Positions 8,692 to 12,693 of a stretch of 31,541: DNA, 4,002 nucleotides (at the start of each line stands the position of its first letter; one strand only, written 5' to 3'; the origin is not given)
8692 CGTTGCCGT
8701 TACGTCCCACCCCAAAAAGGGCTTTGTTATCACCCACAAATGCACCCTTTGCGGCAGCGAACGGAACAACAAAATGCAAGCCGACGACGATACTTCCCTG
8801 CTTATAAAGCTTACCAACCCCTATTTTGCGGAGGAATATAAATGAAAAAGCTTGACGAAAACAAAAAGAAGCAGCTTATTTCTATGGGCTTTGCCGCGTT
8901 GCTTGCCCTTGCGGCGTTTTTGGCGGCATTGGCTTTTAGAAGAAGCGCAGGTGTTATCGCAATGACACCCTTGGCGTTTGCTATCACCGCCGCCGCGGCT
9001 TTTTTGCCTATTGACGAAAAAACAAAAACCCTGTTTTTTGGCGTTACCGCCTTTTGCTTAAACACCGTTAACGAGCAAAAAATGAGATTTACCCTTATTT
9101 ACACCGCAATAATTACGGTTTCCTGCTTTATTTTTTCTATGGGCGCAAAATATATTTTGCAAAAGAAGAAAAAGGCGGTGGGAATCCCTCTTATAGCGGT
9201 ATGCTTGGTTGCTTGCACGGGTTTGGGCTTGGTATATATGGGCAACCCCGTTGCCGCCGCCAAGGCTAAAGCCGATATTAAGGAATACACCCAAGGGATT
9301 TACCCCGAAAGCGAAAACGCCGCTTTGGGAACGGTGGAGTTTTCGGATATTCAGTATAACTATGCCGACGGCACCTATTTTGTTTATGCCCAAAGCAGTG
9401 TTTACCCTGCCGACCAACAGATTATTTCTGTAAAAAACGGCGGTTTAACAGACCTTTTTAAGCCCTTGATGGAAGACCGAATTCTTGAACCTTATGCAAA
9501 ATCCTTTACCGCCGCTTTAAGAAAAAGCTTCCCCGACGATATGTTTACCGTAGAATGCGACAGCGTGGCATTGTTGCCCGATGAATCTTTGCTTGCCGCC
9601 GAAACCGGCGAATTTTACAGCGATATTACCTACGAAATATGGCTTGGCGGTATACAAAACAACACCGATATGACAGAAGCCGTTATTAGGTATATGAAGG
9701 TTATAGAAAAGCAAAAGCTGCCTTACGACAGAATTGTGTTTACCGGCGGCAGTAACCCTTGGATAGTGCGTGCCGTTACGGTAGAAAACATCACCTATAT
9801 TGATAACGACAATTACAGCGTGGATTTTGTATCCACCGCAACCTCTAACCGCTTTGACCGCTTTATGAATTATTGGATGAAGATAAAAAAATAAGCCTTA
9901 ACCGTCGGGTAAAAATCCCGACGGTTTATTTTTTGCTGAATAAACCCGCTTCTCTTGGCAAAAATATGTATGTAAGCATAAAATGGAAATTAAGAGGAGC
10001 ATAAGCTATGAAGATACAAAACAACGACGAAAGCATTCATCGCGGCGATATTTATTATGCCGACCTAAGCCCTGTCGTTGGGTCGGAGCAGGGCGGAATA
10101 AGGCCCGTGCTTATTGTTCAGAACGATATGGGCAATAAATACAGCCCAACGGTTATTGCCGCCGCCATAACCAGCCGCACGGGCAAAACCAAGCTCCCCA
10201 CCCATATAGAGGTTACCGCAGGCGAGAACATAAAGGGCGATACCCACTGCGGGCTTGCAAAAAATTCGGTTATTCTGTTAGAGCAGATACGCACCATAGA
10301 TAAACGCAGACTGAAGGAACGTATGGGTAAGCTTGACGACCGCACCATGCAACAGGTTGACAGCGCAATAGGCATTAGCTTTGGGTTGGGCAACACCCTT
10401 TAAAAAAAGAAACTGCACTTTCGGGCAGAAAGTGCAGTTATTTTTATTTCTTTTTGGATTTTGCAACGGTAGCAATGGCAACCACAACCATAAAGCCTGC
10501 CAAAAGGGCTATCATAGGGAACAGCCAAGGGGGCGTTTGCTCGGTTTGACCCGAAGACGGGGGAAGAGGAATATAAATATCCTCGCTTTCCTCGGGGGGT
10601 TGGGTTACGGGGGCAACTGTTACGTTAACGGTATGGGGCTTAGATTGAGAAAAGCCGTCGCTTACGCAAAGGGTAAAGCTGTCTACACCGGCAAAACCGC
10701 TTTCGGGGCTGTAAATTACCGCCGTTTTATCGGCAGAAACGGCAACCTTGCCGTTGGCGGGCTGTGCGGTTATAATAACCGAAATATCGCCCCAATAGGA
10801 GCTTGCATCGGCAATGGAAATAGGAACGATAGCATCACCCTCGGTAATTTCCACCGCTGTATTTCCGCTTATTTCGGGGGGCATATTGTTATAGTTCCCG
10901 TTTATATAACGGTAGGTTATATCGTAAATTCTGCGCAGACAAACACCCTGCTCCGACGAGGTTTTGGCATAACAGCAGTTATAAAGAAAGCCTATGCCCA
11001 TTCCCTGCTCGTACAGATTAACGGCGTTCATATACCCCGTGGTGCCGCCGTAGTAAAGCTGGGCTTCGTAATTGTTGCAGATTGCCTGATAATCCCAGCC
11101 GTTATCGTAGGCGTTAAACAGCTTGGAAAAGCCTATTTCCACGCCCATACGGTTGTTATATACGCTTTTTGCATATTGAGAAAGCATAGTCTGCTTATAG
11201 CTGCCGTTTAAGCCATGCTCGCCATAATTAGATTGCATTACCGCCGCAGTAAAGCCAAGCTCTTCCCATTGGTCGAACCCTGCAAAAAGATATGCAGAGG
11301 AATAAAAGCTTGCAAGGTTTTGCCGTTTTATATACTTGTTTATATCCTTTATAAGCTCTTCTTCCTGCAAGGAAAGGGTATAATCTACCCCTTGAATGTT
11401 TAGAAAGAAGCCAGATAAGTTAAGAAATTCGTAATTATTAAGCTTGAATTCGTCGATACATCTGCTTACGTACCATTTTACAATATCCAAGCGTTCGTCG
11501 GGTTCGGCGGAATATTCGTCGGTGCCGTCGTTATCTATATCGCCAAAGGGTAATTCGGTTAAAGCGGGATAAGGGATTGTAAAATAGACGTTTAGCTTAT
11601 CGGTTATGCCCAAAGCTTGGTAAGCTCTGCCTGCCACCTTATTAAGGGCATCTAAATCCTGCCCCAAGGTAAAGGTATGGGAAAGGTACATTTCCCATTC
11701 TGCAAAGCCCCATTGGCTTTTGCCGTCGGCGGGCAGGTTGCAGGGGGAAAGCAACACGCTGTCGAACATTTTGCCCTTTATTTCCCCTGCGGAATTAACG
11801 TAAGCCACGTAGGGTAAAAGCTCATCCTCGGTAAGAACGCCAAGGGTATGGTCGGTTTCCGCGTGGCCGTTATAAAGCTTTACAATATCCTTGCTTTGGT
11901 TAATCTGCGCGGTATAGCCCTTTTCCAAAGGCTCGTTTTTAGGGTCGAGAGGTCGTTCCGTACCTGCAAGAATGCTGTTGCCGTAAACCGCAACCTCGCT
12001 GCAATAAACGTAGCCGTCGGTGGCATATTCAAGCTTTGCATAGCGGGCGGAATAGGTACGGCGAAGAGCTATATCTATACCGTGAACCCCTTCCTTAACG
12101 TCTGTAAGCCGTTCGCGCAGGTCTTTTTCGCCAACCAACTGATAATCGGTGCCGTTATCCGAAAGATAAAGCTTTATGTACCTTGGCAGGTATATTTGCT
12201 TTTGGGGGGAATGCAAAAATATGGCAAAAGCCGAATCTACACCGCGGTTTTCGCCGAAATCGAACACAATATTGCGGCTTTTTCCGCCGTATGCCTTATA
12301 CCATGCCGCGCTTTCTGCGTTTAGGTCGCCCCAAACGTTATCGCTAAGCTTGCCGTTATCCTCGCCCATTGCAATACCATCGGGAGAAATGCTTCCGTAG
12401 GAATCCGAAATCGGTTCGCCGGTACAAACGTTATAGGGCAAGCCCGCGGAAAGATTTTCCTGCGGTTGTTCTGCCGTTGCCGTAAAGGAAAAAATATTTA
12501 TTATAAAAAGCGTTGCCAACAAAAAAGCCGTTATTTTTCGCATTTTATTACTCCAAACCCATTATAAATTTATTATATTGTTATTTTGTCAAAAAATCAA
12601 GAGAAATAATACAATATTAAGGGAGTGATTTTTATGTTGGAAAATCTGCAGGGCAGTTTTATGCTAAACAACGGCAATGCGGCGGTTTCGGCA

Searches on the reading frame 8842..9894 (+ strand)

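Call 7: search_protein_families(library=pfam, proteins=[window:8842-9894:+], max_evalue=0.001)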
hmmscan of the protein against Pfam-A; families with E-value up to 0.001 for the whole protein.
window:8842-9894:+ (350 aa): 2 families
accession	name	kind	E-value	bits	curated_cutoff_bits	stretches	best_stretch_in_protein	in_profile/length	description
PF25425.1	YfjL_N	-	1.6e-05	25.5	27.8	1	109-183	1-69/97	YfjL-like, N-terminal domain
PF16927.11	HisKA_7TM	-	0.00033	21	28.6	0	7-55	164-212/224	N-terminal 7TM region of histidine kinase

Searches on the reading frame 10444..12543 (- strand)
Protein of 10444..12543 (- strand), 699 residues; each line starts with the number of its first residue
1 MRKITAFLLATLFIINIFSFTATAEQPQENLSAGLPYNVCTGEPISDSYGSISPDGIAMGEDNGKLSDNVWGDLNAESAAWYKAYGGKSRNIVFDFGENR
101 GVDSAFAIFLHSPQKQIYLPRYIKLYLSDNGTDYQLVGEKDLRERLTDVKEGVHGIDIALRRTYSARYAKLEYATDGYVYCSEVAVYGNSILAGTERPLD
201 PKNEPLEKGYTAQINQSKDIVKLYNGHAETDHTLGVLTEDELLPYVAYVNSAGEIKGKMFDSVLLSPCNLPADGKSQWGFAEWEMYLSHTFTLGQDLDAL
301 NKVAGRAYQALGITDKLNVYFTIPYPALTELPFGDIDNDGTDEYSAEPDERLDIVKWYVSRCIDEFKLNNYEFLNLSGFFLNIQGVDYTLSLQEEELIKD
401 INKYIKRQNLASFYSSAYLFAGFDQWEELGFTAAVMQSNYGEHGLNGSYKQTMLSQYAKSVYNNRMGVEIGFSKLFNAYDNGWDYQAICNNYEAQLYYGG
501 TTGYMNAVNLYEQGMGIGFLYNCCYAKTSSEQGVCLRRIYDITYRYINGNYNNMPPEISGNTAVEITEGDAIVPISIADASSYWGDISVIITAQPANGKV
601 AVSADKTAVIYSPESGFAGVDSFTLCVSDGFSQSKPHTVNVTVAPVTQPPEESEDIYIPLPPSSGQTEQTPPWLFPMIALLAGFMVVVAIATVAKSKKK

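Call 7: search_protein_families(library=pfam, proteins=[window:10444-12543:-], max_evalue=0.001)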
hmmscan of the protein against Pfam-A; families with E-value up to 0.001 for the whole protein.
window:10444-12543:- (699 aa): 3 families
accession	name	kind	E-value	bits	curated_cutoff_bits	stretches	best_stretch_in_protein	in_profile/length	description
PF16147.10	DUF4855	-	7.7e-58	196.5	27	1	219-544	1-312/313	Domain of unknown function (DUF4855)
PF17963.7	Big_9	-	4.1e-11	44.1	23.6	1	554-642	2-89/89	Bacterial Ig domain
PF17892.7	Cadherin_5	-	0.00011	22.4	26.5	1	585-643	38-97/98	Cadherin-like domain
